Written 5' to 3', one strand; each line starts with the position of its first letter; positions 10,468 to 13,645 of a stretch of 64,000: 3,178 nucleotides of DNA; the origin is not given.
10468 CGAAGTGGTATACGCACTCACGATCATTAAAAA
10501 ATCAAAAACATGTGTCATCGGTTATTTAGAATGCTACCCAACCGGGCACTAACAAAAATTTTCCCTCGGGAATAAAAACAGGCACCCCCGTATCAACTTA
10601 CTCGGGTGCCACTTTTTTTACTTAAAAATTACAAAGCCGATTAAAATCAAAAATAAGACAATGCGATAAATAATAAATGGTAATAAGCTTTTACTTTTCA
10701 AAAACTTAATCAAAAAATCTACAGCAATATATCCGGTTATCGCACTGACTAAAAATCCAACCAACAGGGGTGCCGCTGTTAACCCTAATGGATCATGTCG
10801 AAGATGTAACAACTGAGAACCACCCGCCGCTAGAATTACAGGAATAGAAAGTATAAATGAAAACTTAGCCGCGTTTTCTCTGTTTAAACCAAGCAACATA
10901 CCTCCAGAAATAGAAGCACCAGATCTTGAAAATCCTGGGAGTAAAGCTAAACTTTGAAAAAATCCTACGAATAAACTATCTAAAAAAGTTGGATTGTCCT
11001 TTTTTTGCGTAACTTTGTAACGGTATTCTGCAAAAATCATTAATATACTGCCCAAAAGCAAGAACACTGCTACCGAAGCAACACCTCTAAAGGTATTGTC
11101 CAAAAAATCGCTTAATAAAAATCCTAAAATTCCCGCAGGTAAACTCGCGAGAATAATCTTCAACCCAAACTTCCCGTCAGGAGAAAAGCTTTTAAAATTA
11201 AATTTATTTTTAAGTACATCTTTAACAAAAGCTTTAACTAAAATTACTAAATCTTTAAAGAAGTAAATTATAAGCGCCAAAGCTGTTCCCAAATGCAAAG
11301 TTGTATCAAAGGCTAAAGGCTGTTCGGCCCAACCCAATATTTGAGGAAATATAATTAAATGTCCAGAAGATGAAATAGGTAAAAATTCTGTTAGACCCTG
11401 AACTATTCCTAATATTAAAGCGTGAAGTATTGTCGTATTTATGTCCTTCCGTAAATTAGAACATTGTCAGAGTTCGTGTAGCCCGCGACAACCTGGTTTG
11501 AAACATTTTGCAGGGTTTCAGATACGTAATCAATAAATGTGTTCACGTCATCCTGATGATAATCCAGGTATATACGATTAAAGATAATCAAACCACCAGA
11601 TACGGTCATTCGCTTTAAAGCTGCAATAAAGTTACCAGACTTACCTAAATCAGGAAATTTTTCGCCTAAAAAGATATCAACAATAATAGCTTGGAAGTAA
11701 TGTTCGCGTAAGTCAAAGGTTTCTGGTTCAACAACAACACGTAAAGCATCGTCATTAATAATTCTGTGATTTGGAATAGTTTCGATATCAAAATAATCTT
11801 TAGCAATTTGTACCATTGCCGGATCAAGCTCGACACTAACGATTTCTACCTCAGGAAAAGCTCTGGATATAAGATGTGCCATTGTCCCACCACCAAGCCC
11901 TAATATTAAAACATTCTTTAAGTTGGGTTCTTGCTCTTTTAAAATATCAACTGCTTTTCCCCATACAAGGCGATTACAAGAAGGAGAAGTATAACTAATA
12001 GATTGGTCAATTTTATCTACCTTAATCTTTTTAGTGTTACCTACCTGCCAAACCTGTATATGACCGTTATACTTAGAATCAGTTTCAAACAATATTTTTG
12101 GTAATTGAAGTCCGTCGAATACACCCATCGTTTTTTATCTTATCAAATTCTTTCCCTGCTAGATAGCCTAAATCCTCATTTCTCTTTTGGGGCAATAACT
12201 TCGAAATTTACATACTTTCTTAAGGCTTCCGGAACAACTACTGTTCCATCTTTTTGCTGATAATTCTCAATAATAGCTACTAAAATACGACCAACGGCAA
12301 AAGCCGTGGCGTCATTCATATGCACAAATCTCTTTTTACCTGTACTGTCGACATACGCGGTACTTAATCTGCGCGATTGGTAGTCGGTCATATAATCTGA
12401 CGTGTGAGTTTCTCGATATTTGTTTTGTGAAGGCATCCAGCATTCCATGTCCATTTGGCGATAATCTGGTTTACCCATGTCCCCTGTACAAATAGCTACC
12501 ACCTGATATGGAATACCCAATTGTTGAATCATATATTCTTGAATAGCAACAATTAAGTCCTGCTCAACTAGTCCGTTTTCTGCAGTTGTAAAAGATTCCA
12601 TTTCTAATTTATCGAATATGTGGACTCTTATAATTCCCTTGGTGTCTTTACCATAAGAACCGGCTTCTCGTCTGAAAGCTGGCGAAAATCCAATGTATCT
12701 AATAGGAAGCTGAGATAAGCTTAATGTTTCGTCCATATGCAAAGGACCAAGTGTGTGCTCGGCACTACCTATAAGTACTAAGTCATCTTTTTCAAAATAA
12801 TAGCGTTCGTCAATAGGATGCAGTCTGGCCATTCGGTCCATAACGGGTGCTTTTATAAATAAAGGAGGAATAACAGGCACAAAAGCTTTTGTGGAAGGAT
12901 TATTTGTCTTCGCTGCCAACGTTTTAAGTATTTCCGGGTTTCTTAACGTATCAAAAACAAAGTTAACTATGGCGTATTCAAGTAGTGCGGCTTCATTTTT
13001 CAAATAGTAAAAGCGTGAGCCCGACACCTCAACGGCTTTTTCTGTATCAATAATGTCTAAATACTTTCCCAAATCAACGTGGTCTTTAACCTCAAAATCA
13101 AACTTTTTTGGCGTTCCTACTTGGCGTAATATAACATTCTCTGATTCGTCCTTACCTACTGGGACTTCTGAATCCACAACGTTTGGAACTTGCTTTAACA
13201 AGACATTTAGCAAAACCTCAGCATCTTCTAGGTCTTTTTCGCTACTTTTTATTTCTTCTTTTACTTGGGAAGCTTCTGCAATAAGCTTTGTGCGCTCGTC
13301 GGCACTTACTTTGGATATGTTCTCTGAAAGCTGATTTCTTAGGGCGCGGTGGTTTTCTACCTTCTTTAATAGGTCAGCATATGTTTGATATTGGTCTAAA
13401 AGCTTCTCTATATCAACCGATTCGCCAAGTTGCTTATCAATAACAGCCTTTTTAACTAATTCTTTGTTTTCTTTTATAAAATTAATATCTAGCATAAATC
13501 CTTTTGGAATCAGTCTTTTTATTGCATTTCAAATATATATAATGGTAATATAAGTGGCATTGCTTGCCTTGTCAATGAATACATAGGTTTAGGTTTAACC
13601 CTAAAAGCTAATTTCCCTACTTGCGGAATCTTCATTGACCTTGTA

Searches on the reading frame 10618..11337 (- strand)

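Call 31: search_protein_families(library=pfam, proteins=[window:10618-11337:-], max_evalue=0.0001)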
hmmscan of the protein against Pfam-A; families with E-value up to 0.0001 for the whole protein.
window:10618-11337:- (239 aa): 1 family
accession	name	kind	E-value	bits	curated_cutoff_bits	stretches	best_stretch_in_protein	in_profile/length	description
PF02673.24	BacA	-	1.2e-63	215.6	33.4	1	3-228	33-254/257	Bacitracin resistance protein BacA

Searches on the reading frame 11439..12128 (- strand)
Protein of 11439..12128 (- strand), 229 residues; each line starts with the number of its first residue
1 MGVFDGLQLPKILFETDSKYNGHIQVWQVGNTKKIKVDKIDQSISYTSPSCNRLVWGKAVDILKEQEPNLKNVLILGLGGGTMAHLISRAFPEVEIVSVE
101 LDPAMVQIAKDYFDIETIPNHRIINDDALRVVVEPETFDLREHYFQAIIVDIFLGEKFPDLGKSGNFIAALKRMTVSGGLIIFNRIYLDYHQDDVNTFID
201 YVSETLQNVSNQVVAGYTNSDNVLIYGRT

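Call 31: search_protein_families(library=pfam, proteins=[window:11439-12128:-], max_evalue=0.0001)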
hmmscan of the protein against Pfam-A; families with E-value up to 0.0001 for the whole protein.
window:11439-12128:- (229 aa): 2 families
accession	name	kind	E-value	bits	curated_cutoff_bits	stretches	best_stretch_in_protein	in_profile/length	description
PF01564.23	Spermine_synth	-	5.5e-07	29.8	22.9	1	64-214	13-161/186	Spermine/spermidine synthase domain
PF13649.12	Methyltransf_25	-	2e-06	28.9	27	1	73-140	1-67/97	Methyltransferase domain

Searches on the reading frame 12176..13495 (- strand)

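Call 31: search_protein_families(library=pfam, proteins=[window:12176-13495:-], max_evalue=0.0001)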
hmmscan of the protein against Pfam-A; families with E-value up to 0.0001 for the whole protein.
window:12176-13495:- (439 aa): 2 families
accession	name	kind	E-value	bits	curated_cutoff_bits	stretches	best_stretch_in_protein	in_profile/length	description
PF00587.30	tRNA-synt_2b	-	2e-31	109.9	29.3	1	236-412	8-179/179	tRNA synthetase class II core domain (G, H, P, S and T)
PF02403.27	Seryl_tRNA_N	-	3.7e-18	66.2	28.2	1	1-107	1-108/108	Seryl-tRNA synthetase N-terminal domain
